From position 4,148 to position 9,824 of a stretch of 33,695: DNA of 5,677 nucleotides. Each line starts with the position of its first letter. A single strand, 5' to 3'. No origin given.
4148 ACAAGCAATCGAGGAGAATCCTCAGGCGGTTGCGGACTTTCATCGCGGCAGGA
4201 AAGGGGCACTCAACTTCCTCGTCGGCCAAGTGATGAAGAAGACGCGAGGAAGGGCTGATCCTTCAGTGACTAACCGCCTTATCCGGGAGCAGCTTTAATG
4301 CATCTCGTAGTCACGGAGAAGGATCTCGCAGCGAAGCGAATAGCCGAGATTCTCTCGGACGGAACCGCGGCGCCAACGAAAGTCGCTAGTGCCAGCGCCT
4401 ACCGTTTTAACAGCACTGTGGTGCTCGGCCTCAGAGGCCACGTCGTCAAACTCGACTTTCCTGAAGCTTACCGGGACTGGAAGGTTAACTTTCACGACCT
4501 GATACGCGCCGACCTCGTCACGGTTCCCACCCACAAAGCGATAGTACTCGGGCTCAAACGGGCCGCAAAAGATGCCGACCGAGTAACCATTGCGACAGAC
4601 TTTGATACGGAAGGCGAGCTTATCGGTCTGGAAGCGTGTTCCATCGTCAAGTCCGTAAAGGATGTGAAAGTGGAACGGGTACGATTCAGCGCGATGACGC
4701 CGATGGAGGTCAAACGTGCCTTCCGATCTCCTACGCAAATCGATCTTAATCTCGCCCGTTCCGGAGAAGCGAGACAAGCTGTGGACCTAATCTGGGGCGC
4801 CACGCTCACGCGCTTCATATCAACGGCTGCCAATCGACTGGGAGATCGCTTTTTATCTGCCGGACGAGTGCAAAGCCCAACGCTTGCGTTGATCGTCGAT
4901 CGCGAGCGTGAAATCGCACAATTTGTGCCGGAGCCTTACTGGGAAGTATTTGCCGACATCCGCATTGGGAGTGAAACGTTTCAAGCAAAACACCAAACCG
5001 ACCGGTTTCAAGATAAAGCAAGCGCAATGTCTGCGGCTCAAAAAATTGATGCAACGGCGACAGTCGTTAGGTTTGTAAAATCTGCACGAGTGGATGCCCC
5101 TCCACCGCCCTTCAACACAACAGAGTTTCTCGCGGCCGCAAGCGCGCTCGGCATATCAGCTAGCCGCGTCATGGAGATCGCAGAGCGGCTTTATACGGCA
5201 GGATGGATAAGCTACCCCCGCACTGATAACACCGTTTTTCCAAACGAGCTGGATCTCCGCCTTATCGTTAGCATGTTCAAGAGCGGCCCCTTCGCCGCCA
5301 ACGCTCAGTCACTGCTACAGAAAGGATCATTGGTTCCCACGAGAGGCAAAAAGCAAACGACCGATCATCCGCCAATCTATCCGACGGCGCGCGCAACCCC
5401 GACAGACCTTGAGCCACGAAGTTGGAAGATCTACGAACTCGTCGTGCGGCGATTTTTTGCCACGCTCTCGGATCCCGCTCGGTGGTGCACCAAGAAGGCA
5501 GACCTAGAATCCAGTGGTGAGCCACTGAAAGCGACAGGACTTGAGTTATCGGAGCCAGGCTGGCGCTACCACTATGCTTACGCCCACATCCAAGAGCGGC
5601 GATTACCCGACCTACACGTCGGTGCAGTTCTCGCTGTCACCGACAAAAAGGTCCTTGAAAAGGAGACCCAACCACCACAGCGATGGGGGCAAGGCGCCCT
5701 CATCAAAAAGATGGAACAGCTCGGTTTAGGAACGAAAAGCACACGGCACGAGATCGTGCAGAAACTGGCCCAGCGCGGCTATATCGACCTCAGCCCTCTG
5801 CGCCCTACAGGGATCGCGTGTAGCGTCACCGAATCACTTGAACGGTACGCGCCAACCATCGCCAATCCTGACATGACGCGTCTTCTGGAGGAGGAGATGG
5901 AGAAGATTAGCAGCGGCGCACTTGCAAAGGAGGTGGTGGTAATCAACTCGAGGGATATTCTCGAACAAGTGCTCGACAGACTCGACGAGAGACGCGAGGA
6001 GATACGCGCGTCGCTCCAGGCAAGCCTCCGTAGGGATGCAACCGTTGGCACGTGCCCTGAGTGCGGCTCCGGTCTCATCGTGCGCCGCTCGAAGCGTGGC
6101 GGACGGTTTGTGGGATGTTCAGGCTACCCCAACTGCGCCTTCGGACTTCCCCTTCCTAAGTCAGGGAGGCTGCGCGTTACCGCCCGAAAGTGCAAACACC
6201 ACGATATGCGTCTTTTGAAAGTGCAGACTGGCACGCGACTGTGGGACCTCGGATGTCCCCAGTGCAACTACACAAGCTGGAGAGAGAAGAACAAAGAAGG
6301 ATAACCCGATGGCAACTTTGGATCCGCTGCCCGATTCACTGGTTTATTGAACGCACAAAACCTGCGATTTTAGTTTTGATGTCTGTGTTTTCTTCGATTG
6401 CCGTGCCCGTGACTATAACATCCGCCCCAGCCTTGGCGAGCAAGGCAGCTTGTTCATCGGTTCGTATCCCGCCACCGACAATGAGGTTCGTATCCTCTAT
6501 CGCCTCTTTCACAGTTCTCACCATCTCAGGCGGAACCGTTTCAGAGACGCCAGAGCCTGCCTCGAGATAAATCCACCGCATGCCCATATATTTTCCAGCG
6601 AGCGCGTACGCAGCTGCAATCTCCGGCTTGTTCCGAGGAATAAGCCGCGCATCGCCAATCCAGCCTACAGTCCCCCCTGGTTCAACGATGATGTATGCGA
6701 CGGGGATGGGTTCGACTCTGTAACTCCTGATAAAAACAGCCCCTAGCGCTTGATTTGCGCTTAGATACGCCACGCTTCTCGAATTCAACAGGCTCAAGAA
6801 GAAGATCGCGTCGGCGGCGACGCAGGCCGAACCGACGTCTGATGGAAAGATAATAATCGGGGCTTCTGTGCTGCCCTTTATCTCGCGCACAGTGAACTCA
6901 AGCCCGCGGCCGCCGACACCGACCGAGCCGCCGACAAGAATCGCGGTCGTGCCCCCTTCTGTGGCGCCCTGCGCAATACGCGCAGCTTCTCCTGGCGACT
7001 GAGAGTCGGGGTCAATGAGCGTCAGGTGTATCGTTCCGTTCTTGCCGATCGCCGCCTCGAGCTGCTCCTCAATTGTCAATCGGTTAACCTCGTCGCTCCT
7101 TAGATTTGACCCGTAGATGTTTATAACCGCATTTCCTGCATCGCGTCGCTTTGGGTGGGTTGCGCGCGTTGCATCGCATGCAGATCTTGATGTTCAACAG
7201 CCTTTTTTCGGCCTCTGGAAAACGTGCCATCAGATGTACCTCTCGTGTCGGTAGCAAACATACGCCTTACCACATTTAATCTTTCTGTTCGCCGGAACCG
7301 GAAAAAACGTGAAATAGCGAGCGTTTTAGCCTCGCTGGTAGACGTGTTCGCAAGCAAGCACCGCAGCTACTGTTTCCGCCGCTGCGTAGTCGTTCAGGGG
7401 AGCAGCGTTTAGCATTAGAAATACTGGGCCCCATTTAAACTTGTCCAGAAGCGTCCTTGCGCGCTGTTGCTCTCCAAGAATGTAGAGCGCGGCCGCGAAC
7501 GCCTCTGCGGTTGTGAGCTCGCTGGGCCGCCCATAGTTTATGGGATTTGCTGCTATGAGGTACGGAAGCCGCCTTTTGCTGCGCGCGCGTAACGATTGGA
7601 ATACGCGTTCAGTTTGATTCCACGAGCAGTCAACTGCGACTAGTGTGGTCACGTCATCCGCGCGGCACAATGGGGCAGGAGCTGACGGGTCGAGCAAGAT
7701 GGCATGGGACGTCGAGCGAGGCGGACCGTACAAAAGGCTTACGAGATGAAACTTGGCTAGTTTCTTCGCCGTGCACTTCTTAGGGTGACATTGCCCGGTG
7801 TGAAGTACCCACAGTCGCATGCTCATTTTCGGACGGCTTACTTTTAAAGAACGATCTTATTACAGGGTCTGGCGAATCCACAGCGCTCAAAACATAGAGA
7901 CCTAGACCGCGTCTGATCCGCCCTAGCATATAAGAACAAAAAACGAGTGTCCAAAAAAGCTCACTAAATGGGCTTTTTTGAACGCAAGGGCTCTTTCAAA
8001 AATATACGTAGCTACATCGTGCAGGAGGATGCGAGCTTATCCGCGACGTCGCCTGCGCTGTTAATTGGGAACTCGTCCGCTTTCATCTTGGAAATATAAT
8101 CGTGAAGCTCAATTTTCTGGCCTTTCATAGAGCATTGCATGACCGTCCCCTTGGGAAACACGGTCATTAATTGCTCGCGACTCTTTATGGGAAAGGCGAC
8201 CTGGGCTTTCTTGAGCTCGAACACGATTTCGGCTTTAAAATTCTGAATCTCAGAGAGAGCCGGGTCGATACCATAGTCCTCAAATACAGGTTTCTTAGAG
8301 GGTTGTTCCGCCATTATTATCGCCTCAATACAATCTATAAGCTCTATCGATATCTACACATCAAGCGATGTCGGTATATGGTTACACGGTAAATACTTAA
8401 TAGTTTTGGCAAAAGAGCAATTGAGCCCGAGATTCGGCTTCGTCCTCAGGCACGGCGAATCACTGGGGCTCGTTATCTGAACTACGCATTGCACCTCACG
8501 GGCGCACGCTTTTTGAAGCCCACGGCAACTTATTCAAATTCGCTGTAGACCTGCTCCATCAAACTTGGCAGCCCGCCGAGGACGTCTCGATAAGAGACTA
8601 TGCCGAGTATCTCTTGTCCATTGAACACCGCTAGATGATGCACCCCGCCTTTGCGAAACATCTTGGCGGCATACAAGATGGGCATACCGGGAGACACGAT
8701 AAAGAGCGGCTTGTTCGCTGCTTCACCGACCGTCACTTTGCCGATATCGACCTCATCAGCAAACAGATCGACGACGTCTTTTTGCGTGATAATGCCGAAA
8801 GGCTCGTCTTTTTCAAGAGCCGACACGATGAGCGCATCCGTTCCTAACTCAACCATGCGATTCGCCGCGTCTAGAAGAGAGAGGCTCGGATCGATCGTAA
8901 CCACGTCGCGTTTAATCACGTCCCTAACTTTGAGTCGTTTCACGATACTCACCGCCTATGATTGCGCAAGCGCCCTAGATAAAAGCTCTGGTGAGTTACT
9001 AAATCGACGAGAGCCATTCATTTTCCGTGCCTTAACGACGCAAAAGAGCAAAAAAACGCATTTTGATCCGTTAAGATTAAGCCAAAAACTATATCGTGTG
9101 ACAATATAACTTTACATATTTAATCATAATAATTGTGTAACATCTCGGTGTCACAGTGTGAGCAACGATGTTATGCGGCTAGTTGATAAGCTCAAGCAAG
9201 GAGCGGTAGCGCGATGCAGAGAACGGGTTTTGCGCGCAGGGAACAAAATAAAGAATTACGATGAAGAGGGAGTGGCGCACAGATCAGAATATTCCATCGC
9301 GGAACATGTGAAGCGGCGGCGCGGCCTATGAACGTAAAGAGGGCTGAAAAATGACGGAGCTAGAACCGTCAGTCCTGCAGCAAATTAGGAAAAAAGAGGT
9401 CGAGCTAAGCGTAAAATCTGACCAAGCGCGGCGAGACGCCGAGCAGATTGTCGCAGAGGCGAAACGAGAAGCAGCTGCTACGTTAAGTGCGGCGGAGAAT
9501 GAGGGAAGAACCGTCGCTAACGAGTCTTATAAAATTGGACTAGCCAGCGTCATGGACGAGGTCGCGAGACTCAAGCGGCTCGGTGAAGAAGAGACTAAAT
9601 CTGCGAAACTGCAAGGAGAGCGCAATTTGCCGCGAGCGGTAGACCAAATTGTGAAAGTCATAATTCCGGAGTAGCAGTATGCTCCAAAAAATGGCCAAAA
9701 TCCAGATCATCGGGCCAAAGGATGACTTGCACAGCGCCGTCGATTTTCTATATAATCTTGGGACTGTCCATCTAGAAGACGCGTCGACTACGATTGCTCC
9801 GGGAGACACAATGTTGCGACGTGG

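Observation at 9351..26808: Two complete, deeply diverged A1AO ATP synthase operons arranged tail-to-tail in mirror-image gene order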

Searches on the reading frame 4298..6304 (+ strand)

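Call 6: search_protein_families(library=pfam, proteins=[window:4298-6304:+], max_evalue=0.01)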
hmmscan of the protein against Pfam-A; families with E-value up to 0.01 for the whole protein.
window:4298-6304:+ (668 aa): 4 families
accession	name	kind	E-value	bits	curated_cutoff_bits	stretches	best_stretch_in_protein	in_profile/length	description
PF01131.25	Topoisom_bac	-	1.1e-117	393.9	35.1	1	148-547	2-409/411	DNA topoisomerase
PF01396.24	Zn_ribbon_Top1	-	3.5e-14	52.7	32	1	583-621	1-38/39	Topoisomerase DNA binding C4 zinc finger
PF01751.28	Toprim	-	7.8e-11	42.4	23.1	1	3-131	2-94/96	Toprim domain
PF12802.13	MarR_2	-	0.0056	17.3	27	0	281-306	27-52/61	MarR family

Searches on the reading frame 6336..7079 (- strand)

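Call 6: search_protein_families(library=pfam, proteins=[window:6336-7079:-], max_evalue=0.01)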
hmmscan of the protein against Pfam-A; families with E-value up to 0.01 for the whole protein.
window:6336-7079:- (247 aa): 4 families
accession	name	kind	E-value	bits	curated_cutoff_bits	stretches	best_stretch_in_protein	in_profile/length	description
PF01884.23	PcrB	-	1.2e-59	201.9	23.9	1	18-236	8-219/226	PcrB family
PF00977.27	His_biosynth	-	2.7e-06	27.4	23.6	1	184-239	62-116/228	Histidine biosynthesis protein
PF00478.31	IMPDH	-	0.00039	20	25.6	1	170-225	120-173/345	IMP dehydrogenase / GMP reductase domain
PF00834.25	Ribul_P_3_epim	-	0.00097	19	21.1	1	187-228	153-197/198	Ribulose-phosphate 3 epimerase family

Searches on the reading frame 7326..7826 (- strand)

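Call 6: search_protein_families(library=pfam, proteins=[window:7326-7826:-], max_evalue=0.01)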
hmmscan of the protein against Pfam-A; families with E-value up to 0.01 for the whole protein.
window:7326-7826:- (166 aa): 3 families
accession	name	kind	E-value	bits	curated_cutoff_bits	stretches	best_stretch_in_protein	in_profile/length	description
PF04034.18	Ribo_biogen_C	-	2.6e-38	131.1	29.9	1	43-163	1-126/127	Ribosome biogenesis protein, C-terminal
PF04068.21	Fer4_RLI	-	2.1e-09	37.4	23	1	3-29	1-27/35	Possible Fer4-like domain in RNase L inhibitor, RLI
PF03942.20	DTW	-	0.00014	22.1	33.7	1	29-131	80-188/195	DTW domain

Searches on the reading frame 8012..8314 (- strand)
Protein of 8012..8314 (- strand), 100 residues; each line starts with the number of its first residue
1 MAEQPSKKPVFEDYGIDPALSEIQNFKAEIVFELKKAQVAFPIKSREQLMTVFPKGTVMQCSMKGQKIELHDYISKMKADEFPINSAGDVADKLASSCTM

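Call 6: search_protein_families(library=pfam, proteins=[window:8012-8314:-], max_evalue=0.01)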
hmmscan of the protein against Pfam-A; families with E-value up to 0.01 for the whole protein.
window:8012-8314:- (100 aa): 1 family
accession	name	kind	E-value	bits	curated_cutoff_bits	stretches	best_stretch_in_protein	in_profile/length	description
PF07747.17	MTH865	-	2.9e-18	65.8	25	1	26-95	2-69/70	MTH865-like family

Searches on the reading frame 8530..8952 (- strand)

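Call 6: search_protein_families(library=pfam, proteins=[window:8530-8952:-], max_evalue=0.01)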
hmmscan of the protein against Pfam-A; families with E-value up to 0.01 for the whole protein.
window:8530-8952:- (140 aa): 1 family
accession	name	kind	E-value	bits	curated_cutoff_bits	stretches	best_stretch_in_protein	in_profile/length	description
PF00571.33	CBS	-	5.4e-23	81.5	24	2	9-65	1-56/57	CBS domain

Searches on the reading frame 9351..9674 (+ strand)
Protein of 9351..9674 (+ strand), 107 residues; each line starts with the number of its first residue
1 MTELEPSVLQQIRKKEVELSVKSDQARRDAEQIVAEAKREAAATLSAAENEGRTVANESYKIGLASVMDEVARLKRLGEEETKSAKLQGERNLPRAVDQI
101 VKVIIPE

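Call 3: search_protein_families(library=pfam, proteins=[window:9351-9674:+], max_evalue=0.01)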
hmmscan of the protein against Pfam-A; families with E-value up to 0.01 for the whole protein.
window:9351-9674:+ (107 aa): 1 family
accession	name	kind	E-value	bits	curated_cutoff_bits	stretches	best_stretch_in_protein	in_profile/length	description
PF16999.10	V-ATPase_G_2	-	4.9e-07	30.7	28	1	8-106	6-104/104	Vacuolar (H+)-ATPase G subunit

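Call 51: search_protein_families(library=ncbifam, proteins=[window:9351-9674:+], max_evalue=0.01)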
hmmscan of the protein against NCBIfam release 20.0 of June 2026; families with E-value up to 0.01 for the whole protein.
window:9351-9674:+ (107 aa): 3 families
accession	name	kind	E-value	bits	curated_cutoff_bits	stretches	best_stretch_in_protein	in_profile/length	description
NF006256.0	PRK08404.1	equivalog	7.1e-05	22.9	107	1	7-104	3-100/103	V-type ATP synthase subunit H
NF006574.0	PRK09098.1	subfamily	0.00013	21.5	278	1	24-103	46-125/277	HrpE/YscL family type III secretion apparatus protein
TIGR02499.1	HrpE_YscL_not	equivalog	0.0025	18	78.7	1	24-102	9-87/166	type III secretion system stator protein SctL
